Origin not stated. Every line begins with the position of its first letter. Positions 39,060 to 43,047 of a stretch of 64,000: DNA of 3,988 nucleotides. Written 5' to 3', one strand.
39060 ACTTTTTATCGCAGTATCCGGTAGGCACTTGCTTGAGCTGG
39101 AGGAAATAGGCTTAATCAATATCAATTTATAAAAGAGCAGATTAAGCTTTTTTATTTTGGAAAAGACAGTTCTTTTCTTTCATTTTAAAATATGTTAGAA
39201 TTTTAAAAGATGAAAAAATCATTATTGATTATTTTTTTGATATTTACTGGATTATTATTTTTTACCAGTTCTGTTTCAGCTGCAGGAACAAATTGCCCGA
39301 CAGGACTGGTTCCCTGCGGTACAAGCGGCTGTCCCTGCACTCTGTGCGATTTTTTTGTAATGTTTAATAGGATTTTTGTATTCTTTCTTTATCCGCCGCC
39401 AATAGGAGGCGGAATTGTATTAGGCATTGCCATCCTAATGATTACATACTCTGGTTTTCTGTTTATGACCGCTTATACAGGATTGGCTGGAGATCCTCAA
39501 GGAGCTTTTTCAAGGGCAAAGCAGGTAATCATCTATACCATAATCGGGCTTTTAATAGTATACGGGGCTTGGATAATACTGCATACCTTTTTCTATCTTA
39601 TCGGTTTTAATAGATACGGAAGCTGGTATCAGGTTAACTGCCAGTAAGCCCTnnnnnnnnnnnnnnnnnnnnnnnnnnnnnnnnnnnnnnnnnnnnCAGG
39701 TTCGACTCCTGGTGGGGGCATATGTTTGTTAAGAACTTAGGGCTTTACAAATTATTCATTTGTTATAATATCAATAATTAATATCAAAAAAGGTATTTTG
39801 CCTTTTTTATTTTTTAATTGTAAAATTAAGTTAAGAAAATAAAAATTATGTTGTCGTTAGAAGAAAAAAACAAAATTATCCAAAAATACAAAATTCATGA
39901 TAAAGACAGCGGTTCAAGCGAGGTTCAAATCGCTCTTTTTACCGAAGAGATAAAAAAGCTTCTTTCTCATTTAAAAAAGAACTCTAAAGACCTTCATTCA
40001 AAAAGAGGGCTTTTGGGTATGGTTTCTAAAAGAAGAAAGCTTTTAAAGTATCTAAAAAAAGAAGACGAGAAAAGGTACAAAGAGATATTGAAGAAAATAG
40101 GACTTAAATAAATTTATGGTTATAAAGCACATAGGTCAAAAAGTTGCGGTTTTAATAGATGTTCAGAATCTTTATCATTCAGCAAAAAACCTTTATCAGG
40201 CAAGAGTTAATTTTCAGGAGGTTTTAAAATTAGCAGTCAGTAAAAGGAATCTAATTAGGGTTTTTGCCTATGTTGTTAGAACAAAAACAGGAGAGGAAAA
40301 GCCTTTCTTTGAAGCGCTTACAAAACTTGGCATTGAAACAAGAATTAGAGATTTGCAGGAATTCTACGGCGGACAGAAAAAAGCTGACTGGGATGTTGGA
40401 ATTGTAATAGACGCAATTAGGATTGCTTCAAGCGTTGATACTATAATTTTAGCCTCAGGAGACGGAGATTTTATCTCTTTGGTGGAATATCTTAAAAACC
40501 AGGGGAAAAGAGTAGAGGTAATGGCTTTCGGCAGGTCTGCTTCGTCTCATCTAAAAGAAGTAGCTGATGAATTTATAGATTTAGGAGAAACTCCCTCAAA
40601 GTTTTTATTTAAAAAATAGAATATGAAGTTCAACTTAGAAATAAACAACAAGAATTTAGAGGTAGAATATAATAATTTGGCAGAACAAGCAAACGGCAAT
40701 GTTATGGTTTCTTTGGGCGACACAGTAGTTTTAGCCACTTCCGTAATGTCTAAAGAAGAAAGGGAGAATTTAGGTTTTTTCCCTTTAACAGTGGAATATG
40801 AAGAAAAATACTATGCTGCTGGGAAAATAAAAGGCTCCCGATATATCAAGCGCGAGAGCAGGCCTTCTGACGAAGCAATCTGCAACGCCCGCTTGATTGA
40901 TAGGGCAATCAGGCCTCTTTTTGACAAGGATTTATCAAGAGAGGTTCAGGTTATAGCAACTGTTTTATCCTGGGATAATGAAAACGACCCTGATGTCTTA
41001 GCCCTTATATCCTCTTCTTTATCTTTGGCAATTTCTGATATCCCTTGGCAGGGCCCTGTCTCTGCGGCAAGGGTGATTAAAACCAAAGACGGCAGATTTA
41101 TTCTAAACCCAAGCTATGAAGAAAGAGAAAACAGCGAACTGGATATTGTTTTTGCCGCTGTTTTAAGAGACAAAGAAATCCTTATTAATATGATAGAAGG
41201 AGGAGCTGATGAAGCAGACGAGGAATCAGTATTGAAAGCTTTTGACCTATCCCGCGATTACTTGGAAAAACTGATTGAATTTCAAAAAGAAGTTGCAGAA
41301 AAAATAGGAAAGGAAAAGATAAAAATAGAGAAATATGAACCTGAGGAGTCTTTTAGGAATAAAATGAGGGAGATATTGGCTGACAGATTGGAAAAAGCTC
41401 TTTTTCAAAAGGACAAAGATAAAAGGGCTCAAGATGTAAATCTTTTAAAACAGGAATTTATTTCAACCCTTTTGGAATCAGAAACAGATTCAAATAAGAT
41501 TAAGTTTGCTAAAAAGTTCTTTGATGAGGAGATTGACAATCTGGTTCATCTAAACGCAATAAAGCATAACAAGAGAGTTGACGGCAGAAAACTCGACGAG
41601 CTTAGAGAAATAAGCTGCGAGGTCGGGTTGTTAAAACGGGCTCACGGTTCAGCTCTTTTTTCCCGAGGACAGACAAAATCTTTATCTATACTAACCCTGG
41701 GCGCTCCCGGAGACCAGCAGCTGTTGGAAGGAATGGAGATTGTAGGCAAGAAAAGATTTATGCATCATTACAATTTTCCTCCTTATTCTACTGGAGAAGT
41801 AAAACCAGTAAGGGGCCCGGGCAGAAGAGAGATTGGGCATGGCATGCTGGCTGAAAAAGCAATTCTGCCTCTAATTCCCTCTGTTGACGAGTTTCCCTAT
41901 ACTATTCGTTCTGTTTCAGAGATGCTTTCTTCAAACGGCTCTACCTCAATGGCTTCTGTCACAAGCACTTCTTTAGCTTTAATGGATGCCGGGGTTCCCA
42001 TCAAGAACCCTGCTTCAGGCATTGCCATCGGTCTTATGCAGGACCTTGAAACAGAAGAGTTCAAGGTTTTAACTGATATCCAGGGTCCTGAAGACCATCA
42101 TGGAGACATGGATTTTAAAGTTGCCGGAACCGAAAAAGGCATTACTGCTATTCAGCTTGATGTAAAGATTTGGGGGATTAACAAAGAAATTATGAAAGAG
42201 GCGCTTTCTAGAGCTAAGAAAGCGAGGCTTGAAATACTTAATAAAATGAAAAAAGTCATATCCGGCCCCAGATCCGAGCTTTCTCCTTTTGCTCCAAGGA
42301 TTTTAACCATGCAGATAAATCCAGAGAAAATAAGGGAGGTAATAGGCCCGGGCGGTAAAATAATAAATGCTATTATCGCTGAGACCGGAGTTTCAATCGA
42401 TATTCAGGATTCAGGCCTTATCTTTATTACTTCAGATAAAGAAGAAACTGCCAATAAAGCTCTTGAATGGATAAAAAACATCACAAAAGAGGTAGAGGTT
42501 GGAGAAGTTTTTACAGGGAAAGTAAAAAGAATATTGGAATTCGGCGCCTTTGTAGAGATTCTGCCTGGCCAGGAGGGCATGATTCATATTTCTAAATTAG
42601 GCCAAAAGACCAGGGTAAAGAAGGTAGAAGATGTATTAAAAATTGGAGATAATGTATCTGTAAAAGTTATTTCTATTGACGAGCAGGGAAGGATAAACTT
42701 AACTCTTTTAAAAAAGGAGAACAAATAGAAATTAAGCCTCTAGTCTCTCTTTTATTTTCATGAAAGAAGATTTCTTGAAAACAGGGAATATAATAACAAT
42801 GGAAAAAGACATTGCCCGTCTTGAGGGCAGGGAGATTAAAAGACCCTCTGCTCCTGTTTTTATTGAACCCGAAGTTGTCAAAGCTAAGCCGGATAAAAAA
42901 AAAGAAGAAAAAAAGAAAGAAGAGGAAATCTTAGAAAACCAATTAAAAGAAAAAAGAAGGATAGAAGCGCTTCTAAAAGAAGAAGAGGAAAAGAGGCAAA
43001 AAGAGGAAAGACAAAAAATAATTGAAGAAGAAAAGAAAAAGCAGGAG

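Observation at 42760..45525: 921-aa K/E/R-rich coiled-coil protein with KRWxIEE repeats, a single transmembrane helix and a peptidoglycan-binding C-terminus directly downstream of pnp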

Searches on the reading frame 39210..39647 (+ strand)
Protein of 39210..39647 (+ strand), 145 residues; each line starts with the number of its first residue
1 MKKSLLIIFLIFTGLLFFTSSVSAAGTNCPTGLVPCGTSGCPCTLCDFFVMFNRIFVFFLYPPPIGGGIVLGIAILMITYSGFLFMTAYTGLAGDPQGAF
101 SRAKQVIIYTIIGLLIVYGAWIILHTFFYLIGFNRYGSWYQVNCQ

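Call 8: search_protein_families(library=pfam, proteins=[window:39210-39647:+], max_evalue=0.001)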
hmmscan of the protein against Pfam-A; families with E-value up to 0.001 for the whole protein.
window:39210-39647:+ (145 aa): 1 family
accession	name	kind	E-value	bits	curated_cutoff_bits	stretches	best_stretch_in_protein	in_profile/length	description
PF18895.5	T4SS_pilin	-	2.4e-06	27.9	26.6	1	68-125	18-69/71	Type IV secretion system pilin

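Call 93: search_protein_families(library=ncbifam, proteins=[window:39210-39647:+], max_evalue=0.01)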
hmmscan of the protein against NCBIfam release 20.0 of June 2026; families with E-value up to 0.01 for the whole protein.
window:39210-39647:+ (145 aa): 0 families

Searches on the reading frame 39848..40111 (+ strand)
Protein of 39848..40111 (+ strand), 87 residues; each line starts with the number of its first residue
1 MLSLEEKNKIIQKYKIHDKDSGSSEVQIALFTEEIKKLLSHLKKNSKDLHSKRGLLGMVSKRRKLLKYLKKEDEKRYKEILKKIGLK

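Call 8: search_protein_families(library=pfam, proteins=[window:39848-40111:+], max_evalue=0.001)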
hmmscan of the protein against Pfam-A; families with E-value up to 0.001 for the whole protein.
window:39848-40111:+ (87 aa): 1 family
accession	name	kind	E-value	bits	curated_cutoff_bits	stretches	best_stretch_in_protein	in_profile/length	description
PF00312.27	Ribosomal_S15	-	2.2e-31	108.3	31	1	7-87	1-81/81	Ribosomal protein S15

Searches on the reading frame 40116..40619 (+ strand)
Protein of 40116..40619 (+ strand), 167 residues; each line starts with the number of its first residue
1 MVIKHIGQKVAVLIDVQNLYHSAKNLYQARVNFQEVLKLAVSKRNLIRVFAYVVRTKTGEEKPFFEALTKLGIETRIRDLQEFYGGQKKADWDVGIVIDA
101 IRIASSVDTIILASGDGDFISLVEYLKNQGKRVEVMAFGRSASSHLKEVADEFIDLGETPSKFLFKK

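Call 8: search_protein_families(library=pfam, proteins=[window:40116-40619:+], max_evalue=0.001)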
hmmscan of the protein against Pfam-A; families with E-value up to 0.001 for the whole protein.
window:40116-40619:+ (167 aa): 1 family
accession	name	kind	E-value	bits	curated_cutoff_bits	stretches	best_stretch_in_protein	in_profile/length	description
PF01936.24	NYN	-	4.1e-36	125.1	24.2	1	9-156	1-144/145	NYN domain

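Call 92: search_protein_families(library=padloc, proteins=[window:40116-40619:+], max_evalue=0.01)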
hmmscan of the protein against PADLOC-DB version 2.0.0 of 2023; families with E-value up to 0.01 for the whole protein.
window:40116-40619:+ (167 aa): 2 families
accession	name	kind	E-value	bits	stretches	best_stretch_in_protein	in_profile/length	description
PDLC01154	NYN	-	2.8e-14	51.2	1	12-158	150-297/310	"LabA-like protein, NYN family nuclease"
PDLC04163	HEC-09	-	2e-05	22.3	1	92-159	106-177/203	-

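Call 93: search_protein_families(library=ncbifam, proteins=[window:40116-40619:+], max_evalue=0.01)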
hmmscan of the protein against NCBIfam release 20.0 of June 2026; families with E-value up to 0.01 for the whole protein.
window:40116-40619:+ (167 aa): 1 family
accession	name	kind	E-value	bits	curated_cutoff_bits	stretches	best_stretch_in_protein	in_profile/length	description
TIGR00288.1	TIGR00288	hypoth_equivalog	1.4e-05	25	178.45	1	89-158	86-157/160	TIGR00288 family NYN domain-containing protein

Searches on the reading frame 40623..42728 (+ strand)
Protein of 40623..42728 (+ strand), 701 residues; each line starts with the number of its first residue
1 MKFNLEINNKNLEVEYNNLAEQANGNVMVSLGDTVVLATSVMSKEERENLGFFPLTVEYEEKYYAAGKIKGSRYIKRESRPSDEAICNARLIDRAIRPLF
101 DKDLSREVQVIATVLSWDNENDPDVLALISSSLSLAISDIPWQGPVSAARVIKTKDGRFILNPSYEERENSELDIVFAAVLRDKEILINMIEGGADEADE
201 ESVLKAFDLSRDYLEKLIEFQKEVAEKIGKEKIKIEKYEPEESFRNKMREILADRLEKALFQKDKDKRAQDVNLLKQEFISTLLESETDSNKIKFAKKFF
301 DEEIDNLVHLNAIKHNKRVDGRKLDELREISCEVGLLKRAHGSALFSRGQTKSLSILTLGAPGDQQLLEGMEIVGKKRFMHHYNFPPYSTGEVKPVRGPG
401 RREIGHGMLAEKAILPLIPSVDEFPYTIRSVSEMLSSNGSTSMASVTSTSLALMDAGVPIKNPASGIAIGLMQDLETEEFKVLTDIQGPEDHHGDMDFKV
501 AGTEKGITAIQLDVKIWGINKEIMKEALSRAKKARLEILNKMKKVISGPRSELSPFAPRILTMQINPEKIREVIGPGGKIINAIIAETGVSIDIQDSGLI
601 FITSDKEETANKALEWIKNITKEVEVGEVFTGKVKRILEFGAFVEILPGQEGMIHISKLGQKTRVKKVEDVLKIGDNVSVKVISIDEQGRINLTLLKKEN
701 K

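Call 8: search_protein_families(library=pfam, proteins=[window:40623-42728:+], max_evalue=0.001)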
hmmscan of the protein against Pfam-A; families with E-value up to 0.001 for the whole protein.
window:40623-42728:+ (701 aa): 6 families
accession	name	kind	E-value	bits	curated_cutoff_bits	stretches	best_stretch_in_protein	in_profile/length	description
PF01138.27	RNase_PH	-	3.8e-55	186.3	25.5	2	326-459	1-130/130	3' exoribonuclease family, domain 1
PF00575.29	S1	-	1.8e-18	67.1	22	1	624-694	2-72/74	S1 RNA binding domain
PF03725.20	RNase_PH_C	-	2e-15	56.9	20.8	1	144-211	1-65/67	3' exoribonuclease family, domain 2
PF00013.35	KH_1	-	7.6e-11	42.1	21.5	1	561-618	2-65/66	KH domain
PF03726.19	PNPase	-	1.8e-07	32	24.6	1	245-323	3-81/81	Polyribonucleotide nucleotidyltransferase, RNA binding domain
PF22675.2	KH-I_KHDC4-BBP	-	0.00043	20.5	30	0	571-614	9-52/76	KHDC4/BBP-like, KH-domain type I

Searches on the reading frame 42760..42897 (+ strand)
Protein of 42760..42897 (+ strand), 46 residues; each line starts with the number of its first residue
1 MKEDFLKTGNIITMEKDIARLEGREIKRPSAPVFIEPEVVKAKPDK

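Call 41: find_homologous_proteins(query=A3, max_evalue=10)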
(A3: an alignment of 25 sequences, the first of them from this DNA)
Query A3 (25 sequences) (46 aa, profile of the alignment): 3 proteins with E <= 10 among 357 candidates.
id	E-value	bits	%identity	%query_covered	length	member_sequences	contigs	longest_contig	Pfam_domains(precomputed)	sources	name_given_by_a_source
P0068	1.2e-5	43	65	50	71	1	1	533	-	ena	-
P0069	2.9e-5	42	50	43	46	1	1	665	-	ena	-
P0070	3.1e-3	35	53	39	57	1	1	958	-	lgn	-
